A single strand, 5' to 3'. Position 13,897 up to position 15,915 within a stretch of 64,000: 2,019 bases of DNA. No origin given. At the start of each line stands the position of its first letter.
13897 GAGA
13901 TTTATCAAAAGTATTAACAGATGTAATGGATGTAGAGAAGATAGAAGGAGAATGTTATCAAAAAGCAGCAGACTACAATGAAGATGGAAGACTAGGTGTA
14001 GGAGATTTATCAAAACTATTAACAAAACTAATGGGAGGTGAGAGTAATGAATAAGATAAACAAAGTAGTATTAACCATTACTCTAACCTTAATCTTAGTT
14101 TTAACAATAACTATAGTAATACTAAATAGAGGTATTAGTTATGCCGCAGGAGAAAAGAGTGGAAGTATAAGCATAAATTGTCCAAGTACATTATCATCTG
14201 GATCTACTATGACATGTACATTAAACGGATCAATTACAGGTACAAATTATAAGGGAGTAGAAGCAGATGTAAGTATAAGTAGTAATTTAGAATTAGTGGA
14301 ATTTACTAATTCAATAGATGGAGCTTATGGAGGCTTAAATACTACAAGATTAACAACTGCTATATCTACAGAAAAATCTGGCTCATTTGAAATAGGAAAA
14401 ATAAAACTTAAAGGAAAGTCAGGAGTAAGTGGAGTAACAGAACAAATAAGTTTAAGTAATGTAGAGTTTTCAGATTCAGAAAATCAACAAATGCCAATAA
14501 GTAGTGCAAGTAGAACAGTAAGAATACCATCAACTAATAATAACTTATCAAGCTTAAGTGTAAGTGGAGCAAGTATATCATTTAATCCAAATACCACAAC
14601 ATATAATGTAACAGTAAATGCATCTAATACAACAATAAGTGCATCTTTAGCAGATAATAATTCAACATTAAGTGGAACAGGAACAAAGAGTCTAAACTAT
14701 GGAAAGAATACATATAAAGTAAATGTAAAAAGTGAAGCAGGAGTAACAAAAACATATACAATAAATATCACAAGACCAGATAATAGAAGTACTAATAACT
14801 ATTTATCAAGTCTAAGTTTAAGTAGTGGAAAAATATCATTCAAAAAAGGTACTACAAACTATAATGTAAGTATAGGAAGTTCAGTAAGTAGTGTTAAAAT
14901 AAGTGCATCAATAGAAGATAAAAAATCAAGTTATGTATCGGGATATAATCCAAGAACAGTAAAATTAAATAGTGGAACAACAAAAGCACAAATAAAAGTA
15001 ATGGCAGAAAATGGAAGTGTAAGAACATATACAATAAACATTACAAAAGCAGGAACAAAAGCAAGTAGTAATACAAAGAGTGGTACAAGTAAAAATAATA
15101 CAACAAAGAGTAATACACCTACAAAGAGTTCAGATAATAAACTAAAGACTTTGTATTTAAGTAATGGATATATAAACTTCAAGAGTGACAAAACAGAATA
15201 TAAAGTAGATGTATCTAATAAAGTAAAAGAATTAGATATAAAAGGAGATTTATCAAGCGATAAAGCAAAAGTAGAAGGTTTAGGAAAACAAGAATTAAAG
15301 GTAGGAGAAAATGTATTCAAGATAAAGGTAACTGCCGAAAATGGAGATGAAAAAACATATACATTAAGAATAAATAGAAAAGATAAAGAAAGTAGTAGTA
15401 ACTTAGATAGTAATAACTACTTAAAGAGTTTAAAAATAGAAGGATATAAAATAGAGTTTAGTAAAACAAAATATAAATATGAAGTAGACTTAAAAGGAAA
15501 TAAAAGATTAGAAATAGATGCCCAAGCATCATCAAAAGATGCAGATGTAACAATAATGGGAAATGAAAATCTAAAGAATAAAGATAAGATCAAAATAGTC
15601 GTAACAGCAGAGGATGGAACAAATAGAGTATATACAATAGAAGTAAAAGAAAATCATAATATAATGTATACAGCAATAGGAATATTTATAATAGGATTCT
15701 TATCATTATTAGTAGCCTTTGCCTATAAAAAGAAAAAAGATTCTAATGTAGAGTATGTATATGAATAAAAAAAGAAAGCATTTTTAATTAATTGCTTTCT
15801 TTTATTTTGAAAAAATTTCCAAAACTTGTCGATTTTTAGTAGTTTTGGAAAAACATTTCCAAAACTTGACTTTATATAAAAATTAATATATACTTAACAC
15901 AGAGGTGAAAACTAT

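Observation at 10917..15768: Two-gene cohesin-dockerin module: LRR protein with C-terminal dockerin plus a membrane-anchored single-cohesin, cadherin-like scaffold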

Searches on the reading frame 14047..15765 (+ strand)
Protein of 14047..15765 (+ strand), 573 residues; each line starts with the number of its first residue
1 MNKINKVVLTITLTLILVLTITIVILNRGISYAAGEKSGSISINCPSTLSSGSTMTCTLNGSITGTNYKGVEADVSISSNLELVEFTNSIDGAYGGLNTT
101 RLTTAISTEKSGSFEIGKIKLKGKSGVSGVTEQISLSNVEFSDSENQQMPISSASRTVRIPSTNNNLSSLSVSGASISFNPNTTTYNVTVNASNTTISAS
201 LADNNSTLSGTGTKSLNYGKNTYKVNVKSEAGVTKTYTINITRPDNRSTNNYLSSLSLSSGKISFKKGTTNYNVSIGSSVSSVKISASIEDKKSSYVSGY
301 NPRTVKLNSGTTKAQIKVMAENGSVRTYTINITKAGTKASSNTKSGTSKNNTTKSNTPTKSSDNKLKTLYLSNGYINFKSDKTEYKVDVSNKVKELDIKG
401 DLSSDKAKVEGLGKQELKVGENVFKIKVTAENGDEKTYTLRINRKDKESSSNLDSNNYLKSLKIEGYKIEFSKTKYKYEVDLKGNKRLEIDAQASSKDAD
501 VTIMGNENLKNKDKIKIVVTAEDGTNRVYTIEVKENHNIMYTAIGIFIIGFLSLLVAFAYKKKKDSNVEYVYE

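Call 3: search_protein_families(library=pfam, proteins=[window:14047-15765:+], max_evalue=1)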
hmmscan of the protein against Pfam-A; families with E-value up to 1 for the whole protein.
window:14047-15765:+ (573 aa): 4 families
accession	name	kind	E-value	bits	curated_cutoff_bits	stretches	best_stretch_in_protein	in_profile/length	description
PF12733.13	Cadherin-like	-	2.3e-33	114.9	24.2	4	253-334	1-88/89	Cadherin-like beta sandwich domain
PF08547.18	CIA30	-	0.0036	17.8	24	0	425-476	70-120/157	Complex I intermediate-associated protein 30 (CIA30)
PF10876.14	Phage_TAC_9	-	0.011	16.2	25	1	352-468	10-119/144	Phage tail assembly chaperone protein, TAC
PF19077.6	Big_13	-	0.52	11.3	27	1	181-241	36-98/102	Bacterial Ig-like domain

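Call 4: search_protein_families(library=ncbifam, proteins=[window:14047-15765:+], max_evalue=1)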
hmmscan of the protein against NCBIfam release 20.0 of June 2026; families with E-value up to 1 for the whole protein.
window:14047-15765:+ (573 aa): 3 families
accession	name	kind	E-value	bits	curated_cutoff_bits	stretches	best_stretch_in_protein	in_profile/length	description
NF011239.0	PRK14645.1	equivalog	0.12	12.3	149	1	419-487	22-89/154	ribosome maturation factor RimP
TIGR01563.1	gp16_SPP1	equivalog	0.24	11.5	20.6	1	465-523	22-76/101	phage head closure protein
TIGR01167.1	LPXTG_anchor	domain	0.26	12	15.9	1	535-565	7-34/34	LPXTG cell wall anchor domain-containing protein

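Call 10: search_solved_structures(query=window:14047-15765:+, max_evalue=10, show_alignments=2)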
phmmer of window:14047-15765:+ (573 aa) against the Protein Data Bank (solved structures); distinct sequences matched with E-value up to 10: 1.
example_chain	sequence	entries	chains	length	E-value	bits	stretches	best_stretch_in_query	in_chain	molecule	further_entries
9hd7_3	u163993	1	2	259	7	8.7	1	332-364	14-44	Chlorophyll a-b binding protein, chloroplastic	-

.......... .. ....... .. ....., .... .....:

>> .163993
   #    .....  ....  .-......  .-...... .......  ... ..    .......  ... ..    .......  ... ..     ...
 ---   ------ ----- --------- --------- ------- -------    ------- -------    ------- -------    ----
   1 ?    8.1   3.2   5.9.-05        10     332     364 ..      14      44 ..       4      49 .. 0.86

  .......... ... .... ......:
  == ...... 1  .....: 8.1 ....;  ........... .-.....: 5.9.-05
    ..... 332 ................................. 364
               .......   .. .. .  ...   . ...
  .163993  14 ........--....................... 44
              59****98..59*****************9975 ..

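Call 11: find_homologous_proteins(query=window:14047-15765:+)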
Query window:14047-15765:+ (573 aa): 968 proteins with E <= 0.001 among 8000 candidates; the best 120 are listed.
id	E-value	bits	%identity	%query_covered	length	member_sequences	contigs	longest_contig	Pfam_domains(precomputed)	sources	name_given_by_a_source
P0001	0.0e+0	1168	100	100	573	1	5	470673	PF12733.14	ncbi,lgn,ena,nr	ncbi:MAG: cadherin-like beta sandwich domain-containing protein [Bacilli bacterium]|nr:cadherin-like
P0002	1.2e-163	564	54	99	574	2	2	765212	PF12733.14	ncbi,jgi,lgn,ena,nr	ncbi:MAG: cadherin-like beta sandwich domain-containing protein [Firmicutes bacterium]|nr:cadherin-l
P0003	6.6e-163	561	53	99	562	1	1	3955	PF12733.14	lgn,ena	-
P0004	1.9e-160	553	53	99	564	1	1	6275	PF12733.14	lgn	-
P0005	2.2e-158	546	51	99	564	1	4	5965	PF12733.14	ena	-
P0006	2.8e-140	487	51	99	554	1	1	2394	PF12733.14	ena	-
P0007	2.6e-128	447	43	62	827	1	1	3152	PF12733.14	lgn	-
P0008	2.0e-125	438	47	97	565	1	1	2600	PF12733.14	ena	-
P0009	1.2e-122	428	42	64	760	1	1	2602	PF12733.14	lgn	-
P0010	1.3e-122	428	42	64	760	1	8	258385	PF12733.14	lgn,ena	-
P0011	2.2e-122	428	42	64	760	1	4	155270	PF12733.14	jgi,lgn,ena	-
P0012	2.3e-122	428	39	88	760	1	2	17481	PF12733.14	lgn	-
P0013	2.5e-122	427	42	64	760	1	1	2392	PF12733.14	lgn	-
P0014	5.7e-122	426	42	64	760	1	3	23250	PF12733.14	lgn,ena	-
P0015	6.6e-122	426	38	87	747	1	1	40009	PF12733.14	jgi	-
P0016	7.1e-122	426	42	64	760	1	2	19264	PF12733.14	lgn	-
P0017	7.4e-122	426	42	64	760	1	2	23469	PF12733.14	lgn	-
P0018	1.1e-121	425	42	78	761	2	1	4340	PF12733.14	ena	-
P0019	1.2e-121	425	43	64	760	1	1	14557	PF12733.14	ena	-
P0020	1.4e-121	425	42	64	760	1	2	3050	PF12733.14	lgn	-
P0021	2.5e-121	424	42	64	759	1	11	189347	PF12733.14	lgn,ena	-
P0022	2.5e-121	424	42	64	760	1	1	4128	PF12733.14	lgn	-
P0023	3.1e-121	424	39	87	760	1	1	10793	PF12733.14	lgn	-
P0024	3.6e-121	424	42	64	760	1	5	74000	PF12733.14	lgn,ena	-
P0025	3.8e-121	424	39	86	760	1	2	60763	PF12733.14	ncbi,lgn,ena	-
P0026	3.9e-121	424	42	64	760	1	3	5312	PF12733.14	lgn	-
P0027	5.5e-121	423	42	64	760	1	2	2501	PF12733.14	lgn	-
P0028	5.5e-121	423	42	64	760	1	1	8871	PF12733.14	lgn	-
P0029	7.8e-121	423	42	64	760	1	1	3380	PF12733.14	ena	-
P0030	8.3e-121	422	42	64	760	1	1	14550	PF12733.14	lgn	-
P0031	9.7e-121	422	42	64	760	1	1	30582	PF12733.14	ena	-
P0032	1.3e-120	422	42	64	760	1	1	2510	PF12733.14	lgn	-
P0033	1.4e-120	422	42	64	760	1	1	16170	PF12733.14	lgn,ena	-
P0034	1.4e-120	422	39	87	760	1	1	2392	PF12733.14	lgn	-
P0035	1.7e-120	421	42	64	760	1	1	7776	PF12733.14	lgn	-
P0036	2.1e-120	421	42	64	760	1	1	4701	PF12733.14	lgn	-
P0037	2.2e-120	421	42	64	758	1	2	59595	PF12733.14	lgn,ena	-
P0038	2.7e-120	421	42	64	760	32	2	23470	PF12733.14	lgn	-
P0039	2.8e-120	421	41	64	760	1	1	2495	PF12733.14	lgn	-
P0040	4.5e-120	420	39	86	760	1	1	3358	PF12733.14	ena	-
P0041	5.4e-120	420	42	64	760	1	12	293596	PF12733.14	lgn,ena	-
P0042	7.4e-120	419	42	64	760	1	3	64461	PF12733.14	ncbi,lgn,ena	-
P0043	9.2e-120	419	42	64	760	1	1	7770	PF12733.14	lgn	-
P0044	9.4e-120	419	38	88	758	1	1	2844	PF12733.14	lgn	-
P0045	1.3e-119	418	38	87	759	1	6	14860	PF12733.14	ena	-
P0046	1.6e-119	418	38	87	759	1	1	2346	PF12733.14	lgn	-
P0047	1.7e-119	418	39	86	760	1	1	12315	PF12733.14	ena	-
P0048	2.1e-119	418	42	64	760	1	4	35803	PF12733.14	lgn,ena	-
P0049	2.3e-119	418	42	65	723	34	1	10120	PF12733.14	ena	-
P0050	2.5e-119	418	42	64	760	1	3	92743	PF12733.14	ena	-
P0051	2.5e-119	418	38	87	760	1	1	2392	PF12733.14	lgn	-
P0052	2.5e-119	418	38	87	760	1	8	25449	PF12733.14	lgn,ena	-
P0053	3.1e-119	417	42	71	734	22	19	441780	PF12733.14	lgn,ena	-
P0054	4.8e-119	417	42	64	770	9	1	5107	PF12733.14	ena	-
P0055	4.8e-119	417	38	87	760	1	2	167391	PF12733.14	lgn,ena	-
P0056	6.4e-119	416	42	64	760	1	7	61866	PF12733.14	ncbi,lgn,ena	-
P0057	7.4e-119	416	41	64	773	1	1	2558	PF12733.14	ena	-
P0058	8.1e-119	416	39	87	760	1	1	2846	PF12733.14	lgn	-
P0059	8.5e-119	416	41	64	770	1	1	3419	PF12733.14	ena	-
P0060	8.7e-119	416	42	64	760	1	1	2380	PF12733.14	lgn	-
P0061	9.2e-119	416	41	64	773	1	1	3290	PF12733.14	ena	-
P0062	1.1e-118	415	41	64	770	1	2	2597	PF12733.14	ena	-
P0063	1.1e-118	415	41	64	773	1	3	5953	PF12733.14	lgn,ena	-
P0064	1.1e-118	415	37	88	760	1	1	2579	PF12733.14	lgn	-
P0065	1.3e-118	415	42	64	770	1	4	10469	PF12733.14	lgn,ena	-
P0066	1.7e-118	415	41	64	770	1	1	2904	PF12733.14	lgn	-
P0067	2.1e-118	415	38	87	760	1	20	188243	PF12733.14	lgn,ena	-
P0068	2.1e-118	415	41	64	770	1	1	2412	PF12733.14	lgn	-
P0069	2.8e-118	414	39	78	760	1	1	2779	PF12733.14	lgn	-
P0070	2.8e-118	414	38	87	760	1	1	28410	PF12733.14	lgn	-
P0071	3.0e-118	414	36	94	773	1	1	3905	PF12733.14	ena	-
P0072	3.6e-118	414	38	87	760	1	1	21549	PF12733.14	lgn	-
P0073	3.6e-118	414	37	88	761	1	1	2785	PF12733.14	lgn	-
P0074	3.7e-118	414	41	64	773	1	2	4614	PF12733.14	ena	-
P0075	3.9e-118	414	41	64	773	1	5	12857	PF12733.14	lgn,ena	-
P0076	4.3e-118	413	41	64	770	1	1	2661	PF12733.14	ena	-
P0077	5.2e-118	413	38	88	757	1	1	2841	PF12733.14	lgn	-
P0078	6.1e-118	413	37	87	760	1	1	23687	PF12733.14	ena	-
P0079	8.5e-118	413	40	78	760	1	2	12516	PF12733.14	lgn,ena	-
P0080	1.1e-117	412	42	64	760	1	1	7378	PF12733.14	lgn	-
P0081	1.3e-117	412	37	88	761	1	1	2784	PF12733.14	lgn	-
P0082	1.5e-117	412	37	88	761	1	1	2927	PF12733.14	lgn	-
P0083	2.4e-117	411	39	78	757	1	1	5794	PF12733.14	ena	-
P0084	2.9e-117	411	41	64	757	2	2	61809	PF12733.14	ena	-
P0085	3.0e-117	411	40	70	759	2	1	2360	PF12733.14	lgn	-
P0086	3.1e-117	411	37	88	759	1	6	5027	PF12733.14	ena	-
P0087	3.3e-117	411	40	78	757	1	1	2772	PF12733.14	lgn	-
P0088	3.9e-117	410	37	88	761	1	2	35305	PF12733.14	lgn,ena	-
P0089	5.2e-117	410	37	88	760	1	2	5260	PF12733.14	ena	-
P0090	5.6e-117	410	37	87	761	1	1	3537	PF12733.14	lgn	-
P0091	5.6e-117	410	37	88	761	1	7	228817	PF12733.14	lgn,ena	-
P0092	5.7e-117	410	40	78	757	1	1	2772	PF12733.14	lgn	-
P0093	7.4e-117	409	41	64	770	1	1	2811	PF12733.14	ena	-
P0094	8.3e-117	409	41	64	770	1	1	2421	PF12733.14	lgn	-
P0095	8.5e-117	409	38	88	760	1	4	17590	PF12733.14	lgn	-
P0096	1.0e-116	409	41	64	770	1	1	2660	PF12733.14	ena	-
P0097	1.1e-116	409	40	64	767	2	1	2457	PF12733.14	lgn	-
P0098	1.6e-116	408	41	64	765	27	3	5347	PF12733.14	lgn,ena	-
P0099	1.6e-116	408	38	88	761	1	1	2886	PF12733.14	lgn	-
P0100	1.7e-116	408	40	64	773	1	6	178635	PF12733.14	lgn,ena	-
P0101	1.7e-116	408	40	64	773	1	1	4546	PF12733.14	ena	-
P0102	1.7e-116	408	39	78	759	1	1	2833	PF12733.14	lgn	-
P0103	1.7e-116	408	39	78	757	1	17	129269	PF12733.14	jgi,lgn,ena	jgi:hypothetical protein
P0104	1.7e-116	408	39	78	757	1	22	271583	PF12733.14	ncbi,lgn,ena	-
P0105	2.2e-116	408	39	78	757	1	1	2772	PF12733.14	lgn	-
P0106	2.4e-116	408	44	95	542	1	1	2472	PF12733.14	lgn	-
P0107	2.5e-116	408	37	88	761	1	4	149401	PF12733.14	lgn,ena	-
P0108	3.2e-116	407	39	78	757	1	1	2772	PF12733.14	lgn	-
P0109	3.8e-116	407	37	88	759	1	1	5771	PF12733.14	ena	-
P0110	6.1e-116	406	36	88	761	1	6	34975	PF12733.14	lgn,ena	-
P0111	8.4e-116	406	39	78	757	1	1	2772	PF12733.14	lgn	-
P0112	8.7e-116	406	39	78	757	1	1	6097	PF12733.14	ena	-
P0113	1.2e-115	405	36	87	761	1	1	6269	PF12733.14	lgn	-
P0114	1.4e-115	405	39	78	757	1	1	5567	PF12733.14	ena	-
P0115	1.4e-115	405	39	78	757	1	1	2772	PF12733.14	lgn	-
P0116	3.1e-115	404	41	64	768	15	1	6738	PF12733.14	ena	-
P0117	3.5e-115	404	41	65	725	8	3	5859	PF12733.14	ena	-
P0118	9.3e-115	402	37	88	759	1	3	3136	PF12733.14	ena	-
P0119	3.3e-114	401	37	88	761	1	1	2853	PF12733.14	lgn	-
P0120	5.4e-114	400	37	88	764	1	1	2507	PF12733.14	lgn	-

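Call 22: find_encoding_contigs(protein=P0002, flank=8000, max_places=2)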
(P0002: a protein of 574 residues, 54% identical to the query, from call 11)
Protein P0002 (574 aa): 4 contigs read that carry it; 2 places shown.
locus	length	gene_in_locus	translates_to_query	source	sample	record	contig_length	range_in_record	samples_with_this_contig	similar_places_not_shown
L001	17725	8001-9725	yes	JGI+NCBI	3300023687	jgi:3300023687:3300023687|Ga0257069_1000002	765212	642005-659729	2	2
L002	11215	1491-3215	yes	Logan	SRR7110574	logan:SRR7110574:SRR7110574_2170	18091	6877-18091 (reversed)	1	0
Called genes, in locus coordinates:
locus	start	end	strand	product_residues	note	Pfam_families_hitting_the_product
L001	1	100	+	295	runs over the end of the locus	PF01145:Band_7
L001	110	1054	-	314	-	PF04055:Radical_SAM, PF16199:Radical_SAM_C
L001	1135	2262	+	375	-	PF02557:VanY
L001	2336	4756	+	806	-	PF01055:Glyco_hydro_31_2nd, PF21365:Glyco_hydro_31_3rd, PF17137:DUF5110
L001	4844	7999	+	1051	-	PF00560:LRR_1 (faint), PF13855:LRR_8 (faint), PF12799:LRR_4 (weak)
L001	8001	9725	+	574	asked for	PF12733:Cadherin-like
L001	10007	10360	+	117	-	-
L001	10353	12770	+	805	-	PF00133:tRNA-synt_1, PF00750:tRNA-synt_1d (faint), PF01406:tRNA-synt_1e (faint), PF09334:tRNA-synt_1g, PF13603:tRNA-synt_1_2, PF00133:tRNA-synt_1, PF09334:tRNA-synt_1g (weak), PF08264:Anticodon_1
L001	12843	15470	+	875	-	-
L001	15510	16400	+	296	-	PF02661:Fic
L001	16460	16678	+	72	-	PF10957:Spore_Cse60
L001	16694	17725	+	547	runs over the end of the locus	PF01943:Polysacc_synt, PF03023:MurJ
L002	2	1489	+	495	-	?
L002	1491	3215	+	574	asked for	PF12733:Cadherin-like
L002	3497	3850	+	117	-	-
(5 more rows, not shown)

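Call 24: find_encoding_contigs(protein=P0010, flank=8000, max_places=2)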
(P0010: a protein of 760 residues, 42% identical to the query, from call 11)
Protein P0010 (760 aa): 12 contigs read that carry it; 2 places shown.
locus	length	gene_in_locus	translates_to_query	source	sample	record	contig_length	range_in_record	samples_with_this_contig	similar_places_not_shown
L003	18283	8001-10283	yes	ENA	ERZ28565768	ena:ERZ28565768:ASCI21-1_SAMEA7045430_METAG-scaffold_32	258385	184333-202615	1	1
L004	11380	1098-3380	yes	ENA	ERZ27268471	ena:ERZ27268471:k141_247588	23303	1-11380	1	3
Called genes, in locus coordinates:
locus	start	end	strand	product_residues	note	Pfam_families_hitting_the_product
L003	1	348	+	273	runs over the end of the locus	PF19293:CdaA_N, PF02457:DAC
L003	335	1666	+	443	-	PF07949:YbbR (weak)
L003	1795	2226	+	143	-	PF00572:Ribosomal_L13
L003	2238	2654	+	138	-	PF00380:Ribosomal_S9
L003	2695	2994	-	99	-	PF27070:HTH_Rpn_C (weak)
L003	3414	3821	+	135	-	PF18812:PBECR3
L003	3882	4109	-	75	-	-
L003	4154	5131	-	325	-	PF00882:Zn_dep_PLPC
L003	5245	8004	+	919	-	PF04616:Glyco_hydro_43, PF07523:Big_3 (faint), PF00404:Dockerin_1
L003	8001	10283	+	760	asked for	PF12733:Cadherin-like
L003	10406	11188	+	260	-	PF00142:Fer4_NifH (faint), PF01656:CbiA, PF02374:ArsA_ATPase, PF06564:CBP_BcsQ, PF09140:MipZ (faint), PF10609:ParA, PF13614:AAA_31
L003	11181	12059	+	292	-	PF02195:ParB_N, PF17762:HTH_ParB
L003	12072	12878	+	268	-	PF21088:MS_channel_1st, PF00924:MS_channel_2nd, PF21082:MS_channel_3rd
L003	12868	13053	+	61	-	PF06107:DUF951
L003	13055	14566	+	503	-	PF03806:ABG_transport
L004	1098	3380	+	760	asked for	PF12733:Cadherin-like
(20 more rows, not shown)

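Call 25: find_encoding_contigs(protein=P0053, flank=8000, max_places=2)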
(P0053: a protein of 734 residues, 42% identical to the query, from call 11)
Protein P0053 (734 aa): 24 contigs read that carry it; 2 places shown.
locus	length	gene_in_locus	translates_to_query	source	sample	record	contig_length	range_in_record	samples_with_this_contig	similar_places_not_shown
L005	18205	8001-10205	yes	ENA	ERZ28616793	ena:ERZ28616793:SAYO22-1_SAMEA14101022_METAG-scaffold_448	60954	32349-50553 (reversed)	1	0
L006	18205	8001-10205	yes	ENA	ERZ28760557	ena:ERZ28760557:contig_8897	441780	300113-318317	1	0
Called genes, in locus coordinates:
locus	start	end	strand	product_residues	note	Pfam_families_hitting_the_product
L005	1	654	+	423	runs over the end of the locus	PF02885:Glycos_trans_3N, PF00591:Glycos_transf_3, PF07831:PYNP_C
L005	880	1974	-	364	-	PF02557:VanY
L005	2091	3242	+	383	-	PF00768:Peptidase_S11, PF13354:Beta-lactamase2, PF07943:PBP5_C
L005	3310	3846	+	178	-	-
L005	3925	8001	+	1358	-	-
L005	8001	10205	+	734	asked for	PF12733:Cadherin-like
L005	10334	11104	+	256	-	PF02677:QueH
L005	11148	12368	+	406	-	PF07690:MFS_1 (faint)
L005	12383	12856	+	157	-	PF00383:dCMP_cyt_deam_1, PF14437:MafB19-deam, PF14439:Bd3614-deam (weak)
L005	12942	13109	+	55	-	-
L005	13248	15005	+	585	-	PF08341:TED (weak), PF11974:bMG3 (faint), PF17802:SpaA, PF13620:CarboxypepD_reg (faint), PF17210:SdrD_B (faint), PF17802:SpaA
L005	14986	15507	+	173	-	PF04203:Sortase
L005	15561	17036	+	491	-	PF12704:MacB_PCD (weak), PF02687:FtsX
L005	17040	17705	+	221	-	PF02463:SMC_N, PF00005:ABC_tran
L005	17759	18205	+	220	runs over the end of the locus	PF00072:Response_reg, PF00486:Trans_reg_C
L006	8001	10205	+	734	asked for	PF12733:Cadherin-like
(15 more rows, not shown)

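Call 32: find_encoding_contigs(protein=P0106, flank=6000, max_places=2)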
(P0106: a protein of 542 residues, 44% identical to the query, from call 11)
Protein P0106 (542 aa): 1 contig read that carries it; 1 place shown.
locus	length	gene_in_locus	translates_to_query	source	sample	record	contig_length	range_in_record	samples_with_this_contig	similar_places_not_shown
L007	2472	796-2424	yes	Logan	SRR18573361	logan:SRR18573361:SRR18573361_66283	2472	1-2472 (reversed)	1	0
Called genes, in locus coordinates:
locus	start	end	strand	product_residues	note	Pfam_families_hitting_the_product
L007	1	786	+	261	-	?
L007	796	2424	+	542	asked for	PF12733:Cadherin-like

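Call 33: find_encoding_contigs(protein=P0015, flank=6000, max_places=2)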
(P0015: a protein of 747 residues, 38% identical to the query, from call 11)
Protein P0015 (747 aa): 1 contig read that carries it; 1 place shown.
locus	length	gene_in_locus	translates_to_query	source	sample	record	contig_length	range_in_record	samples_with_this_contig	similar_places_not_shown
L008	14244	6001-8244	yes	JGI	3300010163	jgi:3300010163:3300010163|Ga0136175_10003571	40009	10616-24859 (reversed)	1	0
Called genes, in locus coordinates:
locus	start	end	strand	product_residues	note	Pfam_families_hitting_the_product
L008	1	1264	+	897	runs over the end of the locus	PF02739:5_3_exonuc_N, PF01367:5_3_exonuc, PF22619:DNA_polI_exo1, PF00476:DNA_pol_A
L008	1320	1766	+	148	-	-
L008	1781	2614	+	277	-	PF01149:Fapy_DNA_glyco, PF06831:H2TH, PF06827:zf-FPG_IleRS (weak)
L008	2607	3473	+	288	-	PF01509:TruB_N, PF16198:TruB_C_2 (weak)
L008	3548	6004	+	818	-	PF00112:Peptidase_C1, PF18560:Lectin_like, PF00404:Dockerin_1 (weak)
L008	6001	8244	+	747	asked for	PF12733:Cadherin-like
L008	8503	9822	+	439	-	PF13393:tRNA-synt_His, PF00587:tRNA-synt_2b, PF03129:HGTP_anticodon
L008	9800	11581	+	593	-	PF01336:tRNA_anti-codon, PF01409:tRNA-synt_2d (faint), PF00152:tRNA-synt_2, PF02938:GAD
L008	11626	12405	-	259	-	PF12146:Hydrolase_4, PF00561:Abhydrolase_1, PF12697:Abhydrolase_6, PF00561:Abhydrolase_1 (weak)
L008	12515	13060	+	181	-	-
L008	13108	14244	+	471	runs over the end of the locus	PF00224:PK, PF03328:HpcH_HpaI (weak), PF02887:PK_C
